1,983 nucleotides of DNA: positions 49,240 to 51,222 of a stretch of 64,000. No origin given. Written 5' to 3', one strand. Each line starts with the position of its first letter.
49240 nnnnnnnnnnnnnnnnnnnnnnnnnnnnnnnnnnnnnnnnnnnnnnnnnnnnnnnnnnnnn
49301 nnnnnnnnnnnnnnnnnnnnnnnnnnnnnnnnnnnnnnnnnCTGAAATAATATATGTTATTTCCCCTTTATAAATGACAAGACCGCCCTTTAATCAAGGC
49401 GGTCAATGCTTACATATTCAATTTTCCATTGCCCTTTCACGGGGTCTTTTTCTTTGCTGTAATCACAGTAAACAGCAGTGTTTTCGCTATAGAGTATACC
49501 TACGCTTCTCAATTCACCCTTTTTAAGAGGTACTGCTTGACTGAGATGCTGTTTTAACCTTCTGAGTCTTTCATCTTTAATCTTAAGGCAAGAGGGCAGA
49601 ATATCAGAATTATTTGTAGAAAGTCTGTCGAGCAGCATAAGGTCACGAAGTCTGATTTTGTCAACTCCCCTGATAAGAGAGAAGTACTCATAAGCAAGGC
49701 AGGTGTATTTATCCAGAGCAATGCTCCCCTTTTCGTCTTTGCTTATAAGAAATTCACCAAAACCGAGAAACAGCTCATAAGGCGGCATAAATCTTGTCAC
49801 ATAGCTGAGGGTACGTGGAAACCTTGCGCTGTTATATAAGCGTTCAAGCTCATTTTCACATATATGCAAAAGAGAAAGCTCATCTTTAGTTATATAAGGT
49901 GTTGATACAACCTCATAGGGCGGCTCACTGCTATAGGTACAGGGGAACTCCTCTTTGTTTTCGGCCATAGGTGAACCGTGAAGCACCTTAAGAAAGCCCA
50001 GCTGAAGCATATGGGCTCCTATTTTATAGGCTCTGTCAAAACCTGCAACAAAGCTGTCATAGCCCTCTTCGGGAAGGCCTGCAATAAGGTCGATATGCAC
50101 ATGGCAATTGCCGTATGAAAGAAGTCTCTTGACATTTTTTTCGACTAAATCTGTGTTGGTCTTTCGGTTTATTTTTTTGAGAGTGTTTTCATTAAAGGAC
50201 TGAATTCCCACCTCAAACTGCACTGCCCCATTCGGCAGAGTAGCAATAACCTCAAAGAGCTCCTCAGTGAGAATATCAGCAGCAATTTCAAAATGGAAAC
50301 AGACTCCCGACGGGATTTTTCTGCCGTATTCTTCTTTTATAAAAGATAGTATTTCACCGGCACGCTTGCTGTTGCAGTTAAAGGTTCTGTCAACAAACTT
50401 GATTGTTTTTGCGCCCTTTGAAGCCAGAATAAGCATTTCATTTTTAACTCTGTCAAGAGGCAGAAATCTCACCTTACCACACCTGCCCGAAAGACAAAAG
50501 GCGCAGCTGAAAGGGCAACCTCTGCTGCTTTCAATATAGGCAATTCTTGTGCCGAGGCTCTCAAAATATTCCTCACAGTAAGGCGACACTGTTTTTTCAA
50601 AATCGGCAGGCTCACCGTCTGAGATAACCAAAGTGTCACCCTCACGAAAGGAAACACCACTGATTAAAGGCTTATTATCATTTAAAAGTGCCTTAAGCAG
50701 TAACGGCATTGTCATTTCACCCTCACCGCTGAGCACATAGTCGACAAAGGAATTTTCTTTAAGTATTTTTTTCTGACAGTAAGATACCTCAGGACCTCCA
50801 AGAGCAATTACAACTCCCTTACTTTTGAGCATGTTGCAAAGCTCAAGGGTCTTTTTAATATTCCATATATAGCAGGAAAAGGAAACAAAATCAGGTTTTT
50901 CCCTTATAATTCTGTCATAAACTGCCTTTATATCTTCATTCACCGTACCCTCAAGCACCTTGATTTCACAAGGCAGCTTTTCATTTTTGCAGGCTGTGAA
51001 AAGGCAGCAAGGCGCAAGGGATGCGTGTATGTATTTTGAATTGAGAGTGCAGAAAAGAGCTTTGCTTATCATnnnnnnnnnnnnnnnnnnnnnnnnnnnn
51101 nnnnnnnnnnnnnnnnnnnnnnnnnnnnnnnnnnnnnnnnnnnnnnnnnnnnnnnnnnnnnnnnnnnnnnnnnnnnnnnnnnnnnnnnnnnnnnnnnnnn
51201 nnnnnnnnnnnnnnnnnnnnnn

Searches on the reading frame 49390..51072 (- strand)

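Call 5: search_protein_families(library=ncbifam, proteins=[window:49390-51072:-], max_evalue=0.1)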
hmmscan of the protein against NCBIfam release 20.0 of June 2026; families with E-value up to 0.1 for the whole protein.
window:49390-51072:- (560 aa): 43 families (the best 25 are shown)
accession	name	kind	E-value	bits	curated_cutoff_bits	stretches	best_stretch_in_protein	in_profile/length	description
NF033712.0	B12_rSAM_KedN5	subfamily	1.2e-31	109.7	700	1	35-348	39-367/624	KedN5 family methylcobalamin-dependent radical SAM C-methyltransferase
TIGR04013.1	B12_SAM_MJ_1487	hypoth_equivalog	4.2e-29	101.6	251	1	44-351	27-333/382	TIGR04013 family B12-binding domain/radical SAM domain-containing protein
TIGR04479.1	bcpD_PhpK_rSAM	subfamily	2.1e-21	75.9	600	1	87-345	141-403/504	PhpK family radical SAM P-methyltransferase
NF050148.1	rSAM_ApyD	equivalog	2e-19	69.4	750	1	51-339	66-354/645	RiPP biosynthesis radical SAM protein ApyD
TIGR03975.1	rSAM_ocin_1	subfamily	5e-19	68.2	281.85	1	35-304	104-384/606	RiPP maturation radical SAM C-methyltransferase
TIGR04014.1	B12_SAM_MJ_0865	equivalog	1.3e-18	67.1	360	1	74-343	56-328/434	methyl-coenzyme M reductase glutamine C-methyltransferase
TIGR02026.1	BchE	equivalog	7.5e-18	64.6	481.35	1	51-345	55-359/497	magnesium-protoporphyrin IX monomethyl ester anaerobic oxidative cyclase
TIGR04072.2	rSAM_ladder_B12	equivalog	1.2e-16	60.4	360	1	70-346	81-344/443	lipid biosynthesis B12-binding/radical SAM protein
TIGR04367.1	HpnR_B12_rSAM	equivalog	2.1e-15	56.3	650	1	36-308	38-311/490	hopanoid C-3 methylase HpnR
TIGR04295.1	B12_rSAM_oligo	hypoth_equivalog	5e-14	51.8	400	1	55-307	70-318/422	TIGR04295 family B12-binding domain-containing radical SAM protein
TIGR00089.1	TIGR00089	subfamily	7.8e-13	48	251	1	77-346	60-313/429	MiaB/RimO family radical SAM methylthiotransferase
NF038361.1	rSAM_Sden_1168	equivalog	2.3e-12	46.3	575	1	173-372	278-472/560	Sden_1168 family B12-binding radical SAM P-methyltransferase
NF045585.1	rSAM_slr0320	equivalog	6.5e-12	44.7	775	1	73-321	126-378/511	photosystem II high light acclimation radical SAM protein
TIGR03471.1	HpnJ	equivalog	6.8e-12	45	577.6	1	80-362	89-376/472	hopanoid biosynthesis associated radical SAM protein HpnJ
TIGR04107.1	rSAM_HutW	equivalog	6.9e-12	44.9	400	1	277-375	146-244/419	heme anaerobic degradation radical SAM methyltransferase ChuW/HutW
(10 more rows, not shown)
